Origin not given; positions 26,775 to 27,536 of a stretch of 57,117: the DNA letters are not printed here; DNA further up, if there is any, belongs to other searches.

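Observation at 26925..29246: attP-proximal five-gene cargo cassette of low-complexity, Cys-rich and BclA-CTD-like proteins (possible spore- or cell-surface remodelling)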

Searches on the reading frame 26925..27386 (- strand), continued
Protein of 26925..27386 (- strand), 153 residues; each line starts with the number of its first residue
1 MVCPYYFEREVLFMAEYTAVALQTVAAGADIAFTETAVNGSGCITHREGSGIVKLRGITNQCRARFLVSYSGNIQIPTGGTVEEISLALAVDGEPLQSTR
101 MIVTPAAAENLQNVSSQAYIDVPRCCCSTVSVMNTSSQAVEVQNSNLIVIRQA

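Call 61: search_solved_structures(query=A4, max_evalue=10)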
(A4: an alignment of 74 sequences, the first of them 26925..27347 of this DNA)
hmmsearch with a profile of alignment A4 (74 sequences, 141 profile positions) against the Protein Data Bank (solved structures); distinct sequences matched with E-value up to 10: 3.
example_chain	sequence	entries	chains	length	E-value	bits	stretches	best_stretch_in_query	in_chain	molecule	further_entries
5xy3_E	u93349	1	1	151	0.015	18.1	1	13-79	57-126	60S ribosomal protein L6, putative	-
3et6_A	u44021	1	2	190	1.1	12.1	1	21-71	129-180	Soluble guanylyl cyclase beta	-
3gfo_A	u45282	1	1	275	2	11.3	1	16-81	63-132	Cobalt import ATP-binding protein cbiO 1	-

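Call 69: search_dna_similar(query=L034:8161-8988:+, collection=phages, mode=protein, max_rows=40, max_evalue=0.001)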
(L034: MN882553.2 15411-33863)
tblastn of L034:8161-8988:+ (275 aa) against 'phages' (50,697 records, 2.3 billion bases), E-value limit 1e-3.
Records with a match: 22; places in all: 22; records where one place covers at least 80% of the query: 1.
Best place of each record, by identity: >=99% 1; <60% 21.
By first word of the organism name: Bacteriophage 18; Dulem 2; Butyrivibrio 1; bajarodcaudo 1.
By host as written in the record: - 18; Butyrivibrio fibrisolvens DSM 3071 1; Varecia variegata 1; Peromyscus fraterculus 1; Propithecus coquereli 1.
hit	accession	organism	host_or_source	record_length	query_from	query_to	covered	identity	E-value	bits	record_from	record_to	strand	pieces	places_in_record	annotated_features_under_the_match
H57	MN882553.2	Butyrivibrio virus Ceridwen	Butyrivibrio fibrisolvens DSM 3071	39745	56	275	80%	100.0%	3e-141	443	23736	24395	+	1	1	hypothetical protein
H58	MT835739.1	Bacteriophage sp.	human fecal samples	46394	68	270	74%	32.2%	5e-15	81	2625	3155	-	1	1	record has no annotation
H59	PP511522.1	Dulem virus 35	Varecia variegata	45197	80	272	70%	33.2%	2e-11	70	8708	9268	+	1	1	hypothetical protein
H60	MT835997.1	Bacteriophage sp.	human fecal samples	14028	68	270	74%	31.4%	6e-11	68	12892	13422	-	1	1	record has no annotation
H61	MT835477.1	Bacteriophage sp.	human fecal samples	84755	68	272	75%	30.9%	1e-10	67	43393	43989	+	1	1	record has no annotation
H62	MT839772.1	Bacteriophage sp.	human fecal samples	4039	68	270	74%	29.9%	1e-10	67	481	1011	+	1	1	record has no annotation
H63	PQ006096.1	bajarodcaudo virus 5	Peromyscus fraterculus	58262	75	253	65%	33.3%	2e-8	61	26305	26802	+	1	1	hypothetical protein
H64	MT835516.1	Bacteriophage sp.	human fecal samples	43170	68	253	68%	31.8%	1e-11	71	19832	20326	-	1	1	record has no annotation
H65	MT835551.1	Bacteriophage sp.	human fecal samples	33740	86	263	65%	33.2%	6e-7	56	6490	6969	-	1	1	record has no annotation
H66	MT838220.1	Bacteriophage sp.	human fecal samples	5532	82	271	69%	30.8%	2e-9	64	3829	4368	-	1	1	record has no annotation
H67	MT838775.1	Bacteriophage sp.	human fecal samples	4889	70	253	67%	30.8%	5e-10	66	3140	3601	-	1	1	record has no annotation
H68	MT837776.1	Bacteriophage sp.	human fecal samples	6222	84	272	69%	29.5%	2e-9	64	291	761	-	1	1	record has no annotation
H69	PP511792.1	Dulem virus 33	Propithecus coquereli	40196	78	252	64%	31.0%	3e-6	54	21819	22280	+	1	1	hypothetical protein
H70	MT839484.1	Bacteriophage sp.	human fecal samples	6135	84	272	69%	28.6%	9e-7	56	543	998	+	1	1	record has no annotation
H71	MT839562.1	Bacteriophage sp.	human fecal samples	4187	68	253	68%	28.4%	6e-7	56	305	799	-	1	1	record has no annotation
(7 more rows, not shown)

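Call 81: search_protein_families(library=pfam, proteins=[L034:9518-10312:+, L034:7074-7451:+], max_evalue=0.05)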
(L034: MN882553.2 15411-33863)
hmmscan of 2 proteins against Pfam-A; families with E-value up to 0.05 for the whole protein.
L034:9518-10312:+ (264 aa): 1 family
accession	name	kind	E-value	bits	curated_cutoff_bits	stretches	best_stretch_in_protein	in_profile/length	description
PF12728.13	HTH_17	-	0.0017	19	27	1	222-261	2-41/51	Helix-turn-helix domain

L034:7074-7451:+ (125 aa): 0 families
